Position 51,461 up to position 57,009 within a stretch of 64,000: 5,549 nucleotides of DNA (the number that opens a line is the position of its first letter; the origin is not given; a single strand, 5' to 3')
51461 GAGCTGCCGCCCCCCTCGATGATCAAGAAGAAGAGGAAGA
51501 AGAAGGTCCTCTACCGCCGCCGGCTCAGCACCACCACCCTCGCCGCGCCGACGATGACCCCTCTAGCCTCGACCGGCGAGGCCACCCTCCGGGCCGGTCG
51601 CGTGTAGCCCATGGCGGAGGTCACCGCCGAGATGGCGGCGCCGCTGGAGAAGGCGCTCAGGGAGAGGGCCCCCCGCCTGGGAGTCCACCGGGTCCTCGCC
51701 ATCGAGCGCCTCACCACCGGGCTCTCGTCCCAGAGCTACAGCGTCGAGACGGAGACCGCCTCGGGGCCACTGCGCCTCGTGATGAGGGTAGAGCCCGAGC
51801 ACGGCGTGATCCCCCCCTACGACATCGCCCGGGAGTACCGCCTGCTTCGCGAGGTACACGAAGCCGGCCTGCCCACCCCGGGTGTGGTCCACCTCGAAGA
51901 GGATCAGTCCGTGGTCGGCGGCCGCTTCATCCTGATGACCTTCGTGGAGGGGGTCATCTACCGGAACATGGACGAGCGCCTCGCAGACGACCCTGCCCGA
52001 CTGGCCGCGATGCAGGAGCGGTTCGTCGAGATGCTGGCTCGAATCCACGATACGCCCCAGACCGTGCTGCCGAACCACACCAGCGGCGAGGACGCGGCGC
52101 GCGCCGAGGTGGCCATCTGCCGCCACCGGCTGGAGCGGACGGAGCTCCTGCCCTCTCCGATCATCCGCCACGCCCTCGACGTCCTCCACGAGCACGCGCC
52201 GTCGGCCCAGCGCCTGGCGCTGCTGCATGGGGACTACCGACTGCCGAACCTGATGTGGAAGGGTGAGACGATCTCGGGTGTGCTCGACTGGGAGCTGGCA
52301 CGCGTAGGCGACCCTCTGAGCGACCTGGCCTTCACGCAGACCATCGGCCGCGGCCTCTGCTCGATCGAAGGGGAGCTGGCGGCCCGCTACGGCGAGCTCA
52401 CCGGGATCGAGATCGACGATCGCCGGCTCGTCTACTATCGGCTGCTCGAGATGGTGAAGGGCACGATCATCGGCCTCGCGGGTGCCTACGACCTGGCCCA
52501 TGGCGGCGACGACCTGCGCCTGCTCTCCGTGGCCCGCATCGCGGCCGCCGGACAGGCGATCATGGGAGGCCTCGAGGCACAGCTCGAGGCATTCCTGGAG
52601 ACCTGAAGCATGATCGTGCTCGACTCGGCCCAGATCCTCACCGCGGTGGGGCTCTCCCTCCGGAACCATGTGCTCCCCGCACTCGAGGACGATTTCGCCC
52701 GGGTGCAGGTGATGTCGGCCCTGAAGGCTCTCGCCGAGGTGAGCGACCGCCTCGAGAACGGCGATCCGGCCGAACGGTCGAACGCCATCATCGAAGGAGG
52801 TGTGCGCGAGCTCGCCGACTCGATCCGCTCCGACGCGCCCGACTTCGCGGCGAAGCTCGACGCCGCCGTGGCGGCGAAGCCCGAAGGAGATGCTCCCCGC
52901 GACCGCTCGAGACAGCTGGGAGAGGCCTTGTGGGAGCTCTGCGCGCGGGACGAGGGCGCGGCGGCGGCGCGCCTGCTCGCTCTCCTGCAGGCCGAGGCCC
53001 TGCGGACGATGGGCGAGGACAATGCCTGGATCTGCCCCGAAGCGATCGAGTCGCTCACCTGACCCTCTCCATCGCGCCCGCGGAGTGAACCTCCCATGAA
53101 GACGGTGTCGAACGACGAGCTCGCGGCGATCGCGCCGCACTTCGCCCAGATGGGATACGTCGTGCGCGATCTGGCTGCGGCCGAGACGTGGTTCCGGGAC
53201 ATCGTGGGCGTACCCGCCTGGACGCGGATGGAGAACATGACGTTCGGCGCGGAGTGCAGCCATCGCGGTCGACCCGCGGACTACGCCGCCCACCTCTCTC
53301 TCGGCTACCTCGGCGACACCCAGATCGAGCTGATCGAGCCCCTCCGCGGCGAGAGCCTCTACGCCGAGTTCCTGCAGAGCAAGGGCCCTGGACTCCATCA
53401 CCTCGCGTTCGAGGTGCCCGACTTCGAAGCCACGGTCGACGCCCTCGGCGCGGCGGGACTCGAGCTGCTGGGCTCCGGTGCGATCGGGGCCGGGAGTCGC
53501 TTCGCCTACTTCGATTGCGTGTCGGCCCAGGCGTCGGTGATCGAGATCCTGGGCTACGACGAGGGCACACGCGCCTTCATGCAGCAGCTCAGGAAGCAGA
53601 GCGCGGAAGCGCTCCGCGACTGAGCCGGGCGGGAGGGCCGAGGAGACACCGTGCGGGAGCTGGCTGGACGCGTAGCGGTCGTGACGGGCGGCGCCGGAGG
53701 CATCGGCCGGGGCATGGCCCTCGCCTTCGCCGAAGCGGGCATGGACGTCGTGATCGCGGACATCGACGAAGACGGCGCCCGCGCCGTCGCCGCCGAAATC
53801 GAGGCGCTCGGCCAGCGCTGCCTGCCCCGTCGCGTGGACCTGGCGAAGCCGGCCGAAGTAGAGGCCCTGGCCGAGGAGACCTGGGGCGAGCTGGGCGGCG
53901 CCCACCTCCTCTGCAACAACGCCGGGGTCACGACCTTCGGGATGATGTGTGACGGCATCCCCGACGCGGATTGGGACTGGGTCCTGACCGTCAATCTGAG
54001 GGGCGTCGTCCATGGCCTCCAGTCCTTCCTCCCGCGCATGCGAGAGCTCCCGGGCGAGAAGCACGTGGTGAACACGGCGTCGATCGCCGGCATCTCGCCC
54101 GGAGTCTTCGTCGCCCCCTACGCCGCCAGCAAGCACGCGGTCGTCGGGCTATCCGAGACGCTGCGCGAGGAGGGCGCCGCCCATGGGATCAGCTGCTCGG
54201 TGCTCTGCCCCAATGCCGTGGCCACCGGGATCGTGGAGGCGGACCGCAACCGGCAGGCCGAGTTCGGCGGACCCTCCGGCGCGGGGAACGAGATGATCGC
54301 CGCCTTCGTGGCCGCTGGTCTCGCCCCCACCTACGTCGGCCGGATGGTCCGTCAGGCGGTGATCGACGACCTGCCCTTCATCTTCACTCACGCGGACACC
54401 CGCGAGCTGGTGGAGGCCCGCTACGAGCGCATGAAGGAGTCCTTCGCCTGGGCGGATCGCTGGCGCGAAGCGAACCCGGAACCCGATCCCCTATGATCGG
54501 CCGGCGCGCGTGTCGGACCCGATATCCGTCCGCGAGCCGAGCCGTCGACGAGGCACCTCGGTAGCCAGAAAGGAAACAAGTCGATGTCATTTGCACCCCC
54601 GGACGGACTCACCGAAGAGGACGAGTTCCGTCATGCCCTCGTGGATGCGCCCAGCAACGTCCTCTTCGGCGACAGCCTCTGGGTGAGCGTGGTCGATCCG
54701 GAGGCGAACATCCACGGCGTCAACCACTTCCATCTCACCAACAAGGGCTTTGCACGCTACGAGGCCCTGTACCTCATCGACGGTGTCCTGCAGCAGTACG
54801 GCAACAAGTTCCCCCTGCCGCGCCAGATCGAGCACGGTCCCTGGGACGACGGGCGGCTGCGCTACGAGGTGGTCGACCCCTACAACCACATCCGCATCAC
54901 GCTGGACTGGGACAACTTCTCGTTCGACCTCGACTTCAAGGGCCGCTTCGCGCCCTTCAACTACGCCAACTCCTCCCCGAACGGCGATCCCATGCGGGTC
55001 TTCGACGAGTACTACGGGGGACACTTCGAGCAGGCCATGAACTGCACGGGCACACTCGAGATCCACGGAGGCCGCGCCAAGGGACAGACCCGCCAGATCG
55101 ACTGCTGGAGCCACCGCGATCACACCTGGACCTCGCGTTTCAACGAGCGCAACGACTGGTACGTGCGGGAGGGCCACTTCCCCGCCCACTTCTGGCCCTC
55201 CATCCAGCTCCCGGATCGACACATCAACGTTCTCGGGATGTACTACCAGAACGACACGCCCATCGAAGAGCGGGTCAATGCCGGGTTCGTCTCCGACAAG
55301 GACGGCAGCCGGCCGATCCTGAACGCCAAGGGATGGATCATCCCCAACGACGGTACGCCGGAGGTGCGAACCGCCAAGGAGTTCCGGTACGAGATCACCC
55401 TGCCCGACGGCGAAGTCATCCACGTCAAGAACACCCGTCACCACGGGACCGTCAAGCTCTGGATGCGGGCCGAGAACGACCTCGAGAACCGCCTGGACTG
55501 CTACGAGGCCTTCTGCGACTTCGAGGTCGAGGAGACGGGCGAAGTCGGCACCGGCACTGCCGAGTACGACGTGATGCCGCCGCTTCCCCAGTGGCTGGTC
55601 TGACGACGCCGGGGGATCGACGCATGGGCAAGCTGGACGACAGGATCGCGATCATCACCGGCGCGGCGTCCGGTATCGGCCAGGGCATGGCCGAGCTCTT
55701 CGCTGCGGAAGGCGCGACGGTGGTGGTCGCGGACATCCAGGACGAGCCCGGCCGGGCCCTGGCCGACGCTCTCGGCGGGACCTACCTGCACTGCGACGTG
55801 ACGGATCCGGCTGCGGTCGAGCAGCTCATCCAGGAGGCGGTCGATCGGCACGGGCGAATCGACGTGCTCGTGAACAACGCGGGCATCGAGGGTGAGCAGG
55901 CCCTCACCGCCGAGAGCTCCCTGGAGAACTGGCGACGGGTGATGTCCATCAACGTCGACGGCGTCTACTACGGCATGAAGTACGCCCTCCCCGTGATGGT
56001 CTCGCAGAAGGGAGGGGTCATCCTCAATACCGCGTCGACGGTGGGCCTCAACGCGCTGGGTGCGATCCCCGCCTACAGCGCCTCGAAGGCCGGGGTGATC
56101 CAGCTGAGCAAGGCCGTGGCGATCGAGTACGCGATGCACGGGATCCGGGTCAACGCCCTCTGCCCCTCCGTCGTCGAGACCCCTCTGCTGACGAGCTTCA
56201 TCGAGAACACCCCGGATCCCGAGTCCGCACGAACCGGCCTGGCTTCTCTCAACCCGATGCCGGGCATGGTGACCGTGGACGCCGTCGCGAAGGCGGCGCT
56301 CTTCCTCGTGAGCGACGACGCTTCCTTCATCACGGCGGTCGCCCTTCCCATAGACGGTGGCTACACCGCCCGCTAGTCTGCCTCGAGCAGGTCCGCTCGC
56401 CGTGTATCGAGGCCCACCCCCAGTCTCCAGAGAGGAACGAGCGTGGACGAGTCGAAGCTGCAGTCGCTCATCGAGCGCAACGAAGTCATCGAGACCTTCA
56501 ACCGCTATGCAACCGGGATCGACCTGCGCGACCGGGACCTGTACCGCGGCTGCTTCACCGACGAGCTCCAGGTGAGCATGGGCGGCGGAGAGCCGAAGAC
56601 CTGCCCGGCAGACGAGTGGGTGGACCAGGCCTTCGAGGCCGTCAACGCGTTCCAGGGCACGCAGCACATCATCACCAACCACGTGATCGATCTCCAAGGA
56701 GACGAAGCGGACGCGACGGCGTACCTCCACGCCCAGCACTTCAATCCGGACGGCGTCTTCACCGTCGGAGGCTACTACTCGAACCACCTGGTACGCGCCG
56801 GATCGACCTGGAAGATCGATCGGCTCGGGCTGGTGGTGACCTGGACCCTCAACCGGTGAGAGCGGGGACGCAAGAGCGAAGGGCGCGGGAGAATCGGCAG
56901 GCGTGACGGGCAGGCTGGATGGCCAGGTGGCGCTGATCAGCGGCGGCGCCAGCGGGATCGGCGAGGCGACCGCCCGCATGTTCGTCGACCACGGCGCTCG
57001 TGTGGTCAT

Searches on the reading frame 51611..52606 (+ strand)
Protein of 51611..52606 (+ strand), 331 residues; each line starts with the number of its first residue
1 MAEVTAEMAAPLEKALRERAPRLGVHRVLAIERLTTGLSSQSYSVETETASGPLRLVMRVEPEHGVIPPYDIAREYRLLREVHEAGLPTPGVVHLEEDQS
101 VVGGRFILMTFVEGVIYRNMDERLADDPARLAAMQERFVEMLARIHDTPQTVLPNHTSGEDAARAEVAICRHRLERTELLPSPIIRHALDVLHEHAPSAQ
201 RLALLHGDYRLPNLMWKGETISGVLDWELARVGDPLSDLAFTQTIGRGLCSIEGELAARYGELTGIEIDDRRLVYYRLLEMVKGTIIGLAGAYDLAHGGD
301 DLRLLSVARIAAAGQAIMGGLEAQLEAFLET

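Call 22: search_protein_families(library=pfam, proteins=[window:51611-52606:+], max_evalue=0.001)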
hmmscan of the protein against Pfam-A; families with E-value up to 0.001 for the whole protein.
window:51611-52606:+ (331 aa): 1 family
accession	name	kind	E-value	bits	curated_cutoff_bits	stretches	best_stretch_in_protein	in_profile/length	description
PF01636.29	APH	-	1.1e-38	133.9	23.2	1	31-259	2-228/239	Phosphotransferase enzyme family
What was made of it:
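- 51611..52606 (+): APH-family kinase (331 aa), 3 nt after S2. Operon neighbour conserved in the window's clade. Pfam APH 1e-38 (call 22).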

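Call 69: search_solved_structures(query=window:51611-52603:+, max_evalue=0.001)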
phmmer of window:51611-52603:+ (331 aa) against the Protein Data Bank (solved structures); distinct sequences matched with E-value up to 0.001: 10.
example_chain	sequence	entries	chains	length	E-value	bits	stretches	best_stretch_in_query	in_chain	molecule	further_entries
3dxp_A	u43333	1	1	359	4.2e-17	65.6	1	27-241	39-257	putative acyl-CoA dehydrogenase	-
9o56_A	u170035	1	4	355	2e-16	63.4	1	35-240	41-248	Aminoglycoside phosphotransferase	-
8v3v_A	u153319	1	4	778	1.4e-13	54.1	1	12-242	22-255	Acyl-Coenzyme A dehydrogenase family, member 11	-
8v3u_A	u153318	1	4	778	1.9e-12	50.3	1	12-242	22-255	Acyl-Coenzyme A dehydrogenase family, member 11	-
3ats_A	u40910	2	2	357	1.4e-11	47.5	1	51-278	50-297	Putative uncharacterized protein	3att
9qos_A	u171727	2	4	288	1.1e-09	41.3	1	71-280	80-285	Aminoglycoside 3'-phosphotransferase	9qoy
1nd4_A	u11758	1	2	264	1.3e-05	27.9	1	192-280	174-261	Aminoglycoside 3'-phosphotransferase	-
1l8t_A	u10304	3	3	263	0.00025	23.7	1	69-280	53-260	Aminoglycoside 3'-Phosphotransferase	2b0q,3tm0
1j7i_A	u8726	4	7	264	0.00025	23.6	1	69-280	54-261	AMINOGLYCOSIDE 3'-PHOSPHOTRANSFERASE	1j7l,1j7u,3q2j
2bkk_A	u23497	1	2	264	0.00028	23.5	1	69-280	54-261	AMINOGLYCOSIDE 3'-PHOSPHOTRANSFERASE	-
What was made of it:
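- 51611..52606 (+): Nearest solved relatives are 3dxp and the ACAD11 kinase domain (call 69).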

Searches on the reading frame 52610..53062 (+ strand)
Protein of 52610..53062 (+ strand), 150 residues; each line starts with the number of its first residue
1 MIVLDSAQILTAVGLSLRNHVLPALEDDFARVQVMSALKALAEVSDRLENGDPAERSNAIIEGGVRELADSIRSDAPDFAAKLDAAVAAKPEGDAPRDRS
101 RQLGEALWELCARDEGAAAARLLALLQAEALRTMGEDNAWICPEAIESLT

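Call 23: search_protein_families(library=pfam, proteins=[window:52610-53062:+], max_evalue=0.001)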
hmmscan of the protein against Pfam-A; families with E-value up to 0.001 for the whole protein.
window:52610-53062:+ (150 aa): 0 families

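Call 88: search_solved_structures(query=window:52610-53059:+, max_evalue=1)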
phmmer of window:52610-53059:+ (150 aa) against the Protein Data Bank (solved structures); distinct sequences matched with E-value up to 1: 3.
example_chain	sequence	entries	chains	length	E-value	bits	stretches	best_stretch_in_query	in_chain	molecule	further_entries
9qt5_E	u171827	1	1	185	0.15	15.6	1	17-121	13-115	Large ribosomal subunit protein uL5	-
7ccl_A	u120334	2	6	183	0.4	14.2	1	33-144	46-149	Bcl-2-like protein 15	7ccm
5x3t_B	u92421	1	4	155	0.63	13.5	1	44-130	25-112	Ribonuclease VapC26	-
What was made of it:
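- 52610..53062 (+): 150-aa protein of no known family. Always paired with the kinase. No Pfam or PDB match (calls 23, 88).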

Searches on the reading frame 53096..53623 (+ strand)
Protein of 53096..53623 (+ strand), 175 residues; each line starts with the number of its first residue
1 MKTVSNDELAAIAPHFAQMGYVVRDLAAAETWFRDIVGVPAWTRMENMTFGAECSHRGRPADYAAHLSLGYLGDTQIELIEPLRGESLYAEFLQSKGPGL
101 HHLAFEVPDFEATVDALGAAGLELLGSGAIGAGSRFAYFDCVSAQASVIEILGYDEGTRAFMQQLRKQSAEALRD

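Call 23: search_protein_families(library=pfam, proteins=[window:53096-53623:+], max_evalue=0.001)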
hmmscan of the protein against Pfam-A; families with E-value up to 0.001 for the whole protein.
window:53096-53623:+ (175 aa): 3 families
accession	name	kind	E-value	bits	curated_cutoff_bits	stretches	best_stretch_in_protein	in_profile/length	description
PF13669.12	Glyoxalase_4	-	4e-19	69.4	27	1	18-138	2-108/109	Glyoxalase/Bleomycin resistance protein/Dioxygenase superfamily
PF13468.12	Glyoxalase_3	-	3.2e-06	27.7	25.1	1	21-126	6-102/176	Glyoxalase-like domain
PF00903.31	Glyoxalase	-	9.3e-06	26.5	20.6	1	17-126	3-97/121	Glyoxalase/Bleomycin resistance protein/Dioxygenase superfamily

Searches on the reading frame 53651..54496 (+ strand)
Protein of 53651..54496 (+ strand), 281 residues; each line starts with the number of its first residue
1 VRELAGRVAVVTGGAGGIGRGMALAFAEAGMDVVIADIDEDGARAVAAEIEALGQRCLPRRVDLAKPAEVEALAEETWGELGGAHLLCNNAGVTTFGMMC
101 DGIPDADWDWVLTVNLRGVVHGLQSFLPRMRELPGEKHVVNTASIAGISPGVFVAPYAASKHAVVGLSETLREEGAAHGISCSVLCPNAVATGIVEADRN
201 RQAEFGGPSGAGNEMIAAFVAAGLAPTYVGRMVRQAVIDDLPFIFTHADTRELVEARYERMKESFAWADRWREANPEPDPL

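Call 23: search_protein_families(library=pfam, proteins=[window:53651-54496:+], max_evalue=0.001)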
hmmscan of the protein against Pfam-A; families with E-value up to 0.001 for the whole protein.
window:53651-54496:+ (281 aa): 5 families
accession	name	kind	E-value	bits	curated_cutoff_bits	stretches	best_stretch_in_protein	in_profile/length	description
PF00106.31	adh_short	-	1.6e-46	158.7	26.6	1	7-200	1-192/195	short chain dehydrogenase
PF13561.12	adh_short_C2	-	3.5e-30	105.8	27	1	15-198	3-184/236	Enoyl-(Acyl carrier protein) reductase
PF08659.16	KR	-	1.2e-08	35.6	22.6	1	10-176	4-168/180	KR domain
PF02737.24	3HCDH_N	-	4.5e-06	27.1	22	1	8-55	2-47/180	3-hydroxyacyl-CoA dehydrogenase, NAD binding domain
PF03435.24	Sacchrp_dh_NADP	-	0.00025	21.8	25.1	1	14-76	5-68/129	Saccharopine dehydrogenase NADP binding domain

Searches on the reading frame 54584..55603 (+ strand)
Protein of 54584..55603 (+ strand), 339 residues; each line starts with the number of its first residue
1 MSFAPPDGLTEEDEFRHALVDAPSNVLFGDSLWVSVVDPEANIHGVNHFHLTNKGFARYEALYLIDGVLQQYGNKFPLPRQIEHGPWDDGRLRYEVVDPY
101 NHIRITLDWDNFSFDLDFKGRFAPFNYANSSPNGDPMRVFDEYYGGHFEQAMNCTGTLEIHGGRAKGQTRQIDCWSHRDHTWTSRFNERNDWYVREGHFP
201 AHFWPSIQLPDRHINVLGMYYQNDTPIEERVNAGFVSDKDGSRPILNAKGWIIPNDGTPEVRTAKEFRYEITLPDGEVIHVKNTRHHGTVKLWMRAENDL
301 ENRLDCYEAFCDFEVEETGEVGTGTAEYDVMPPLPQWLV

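Call 23: search_protein_families(library=pfam, proteins=[window:54584-55603:+], max_evalue=0.001)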
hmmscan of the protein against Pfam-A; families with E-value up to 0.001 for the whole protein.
window:54584-55603:+ (339 aa): 0 families

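Call 87: search_solved_structures(query=window:54584-55600:+, max_evalue=1)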
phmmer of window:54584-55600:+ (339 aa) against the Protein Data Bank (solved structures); distinct sequences matched with E-value up to 1: 1.
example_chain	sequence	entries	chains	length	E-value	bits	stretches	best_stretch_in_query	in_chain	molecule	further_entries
9xqs_E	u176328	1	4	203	0.71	12.1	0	230-281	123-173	PHIKZ161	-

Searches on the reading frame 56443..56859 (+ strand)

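Call 23: search_protein_families(library=pfam, proteins=[window:56443-56859:+], max_evalue=0.001)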
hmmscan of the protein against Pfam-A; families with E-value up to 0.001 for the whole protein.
window:56443-56859:+ (138 aa): 2 families
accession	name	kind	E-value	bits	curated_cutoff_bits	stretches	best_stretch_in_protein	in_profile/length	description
PF13577.12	SnoaL_4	-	5e-24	85.2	24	1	8-128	2-125/126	SnoaL-like domain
PF14534.12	DUF4440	-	2.4e-05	25.1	25.2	1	16-125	2-107/107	Domain of unknown function (DUF4440)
